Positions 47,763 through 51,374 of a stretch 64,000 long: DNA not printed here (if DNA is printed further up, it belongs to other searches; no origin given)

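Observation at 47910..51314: Giant secreted Sel1 / FAD-Rossmann / RNI-type LRR fusion protein - candidate eukaryote-like effector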

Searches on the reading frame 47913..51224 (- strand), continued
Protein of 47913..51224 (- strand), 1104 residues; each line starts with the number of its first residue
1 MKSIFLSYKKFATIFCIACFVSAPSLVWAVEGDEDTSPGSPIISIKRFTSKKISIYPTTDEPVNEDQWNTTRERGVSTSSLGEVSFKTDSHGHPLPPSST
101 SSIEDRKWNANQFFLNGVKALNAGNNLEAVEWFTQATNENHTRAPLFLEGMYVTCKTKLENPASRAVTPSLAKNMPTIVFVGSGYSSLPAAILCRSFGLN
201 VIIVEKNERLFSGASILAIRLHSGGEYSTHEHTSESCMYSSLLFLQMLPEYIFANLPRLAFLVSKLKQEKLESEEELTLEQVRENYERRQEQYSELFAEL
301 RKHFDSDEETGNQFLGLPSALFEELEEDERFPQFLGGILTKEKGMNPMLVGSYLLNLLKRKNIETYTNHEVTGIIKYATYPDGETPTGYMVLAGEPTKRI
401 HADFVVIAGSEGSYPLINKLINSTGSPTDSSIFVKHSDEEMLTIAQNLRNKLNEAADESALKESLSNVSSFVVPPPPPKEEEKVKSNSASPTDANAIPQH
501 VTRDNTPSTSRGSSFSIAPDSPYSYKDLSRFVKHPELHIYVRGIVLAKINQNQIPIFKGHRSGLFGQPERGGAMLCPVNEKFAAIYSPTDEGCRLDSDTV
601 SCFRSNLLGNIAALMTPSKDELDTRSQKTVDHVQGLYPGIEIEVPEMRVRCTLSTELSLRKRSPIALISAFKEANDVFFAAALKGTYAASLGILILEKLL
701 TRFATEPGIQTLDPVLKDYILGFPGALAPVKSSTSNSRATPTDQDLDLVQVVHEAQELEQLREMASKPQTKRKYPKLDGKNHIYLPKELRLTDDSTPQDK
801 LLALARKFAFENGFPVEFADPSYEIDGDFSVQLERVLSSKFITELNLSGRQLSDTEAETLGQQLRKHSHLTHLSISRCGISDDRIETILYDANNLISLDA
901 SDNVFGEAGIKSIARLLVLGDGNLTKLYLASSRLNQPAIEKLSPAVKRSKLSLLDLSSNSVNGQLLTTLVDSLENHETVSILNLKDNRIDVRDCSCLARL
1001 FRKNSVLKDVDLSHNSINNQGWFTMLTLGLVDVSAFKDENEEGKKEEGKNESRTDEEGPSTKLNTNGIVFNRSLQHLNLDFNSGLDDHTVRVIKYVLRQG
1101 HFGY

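Call 37: predict_structure(protein=window:47913-51224:-)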
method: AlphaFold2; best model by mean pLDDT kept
length: 1104 residues; sequences in the alignment: 1
mean_pLDDT: 34.1   pTM: 0.25
mean pLDDT of the five models: 34.1, 28.1, 25.9, 24.4, 24.3
residues with pLDDT >= 90: 0; 70-90: 0; 50-70: 21; < 50: 1083
segments of 3 or more residues with pLDDT < 50: 1-107, 109-111, 120-124, 141-277, 279-794, 796-940, 944-1104
pLDDT, mean of each block of 10 residues (from residue 1): 32 32 30 29 26 29 34 31 33 39 48 52 46 53 36 33 32 34 38 36 35 29 28 31 31 33 38 41 43 39 39 33 35 35 35 36 35 36 33 27 27 34 29 30 38 39 31 29 31 31 35 30 27 23 23 25 28 23 24 25 26 31 32 33 26 24 36 38 34 39 40 37 29 30 32 33 31 28 34 44 44 35 32 29 34 44 41 33 40 38 42 45 41 45 48 38 42 36 30 39 38 34 32 28 34 30 23 28 41 37 27
secondary structure, 60 per line:
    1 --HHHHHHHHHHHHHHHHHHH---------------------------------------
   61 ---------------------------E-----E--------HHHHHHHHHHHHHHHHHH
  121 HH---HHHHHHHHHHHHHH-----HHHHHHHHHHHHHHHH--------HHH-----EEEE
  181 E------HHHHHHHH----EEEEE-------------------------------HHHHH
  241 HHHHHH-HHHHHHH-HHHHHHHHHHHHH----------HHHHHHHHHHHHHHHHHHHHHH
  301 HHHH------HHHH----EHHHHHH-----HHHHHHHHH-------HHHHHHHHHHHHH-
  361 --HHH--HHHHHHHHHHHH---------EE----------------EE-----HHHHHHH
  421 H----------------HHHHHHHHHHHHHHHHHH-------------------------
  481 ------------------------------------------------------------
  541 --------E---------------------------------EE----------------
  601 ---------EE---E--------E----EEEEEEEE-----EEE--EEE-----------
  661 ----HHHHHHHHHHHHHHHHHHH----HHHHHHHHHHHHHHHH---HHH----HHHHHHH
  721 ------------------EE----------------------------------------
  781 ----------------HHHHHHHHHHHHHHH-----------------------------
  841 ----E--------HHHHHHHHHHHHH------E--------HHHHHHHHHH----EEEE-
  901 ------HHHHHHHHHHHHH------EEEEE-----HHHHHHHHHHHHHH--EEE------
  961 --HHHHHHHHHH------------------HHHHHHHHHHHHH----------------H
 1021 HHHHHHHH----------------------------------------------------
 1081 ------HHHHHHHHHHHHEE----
elements in order (helices of 4 or more, strands of 3 or more residues): H3-21 H103-122 H126-139 H145-160 E177-181 H188-195 E200-204 H236-246 H248-254 H256-268 H279-304 H311-314 H320-325 H331-339 H347-359 H368-379 H414-421 H438-455 E629-636 E642-644 E647-649 H665-683 H688-703 H714-720 H797-811 H854-866 H882-891 E896-899 H907-919 E926-930 H936-949 E952-954 H963-972 H991-1003 H1020-1028 H1087-1098
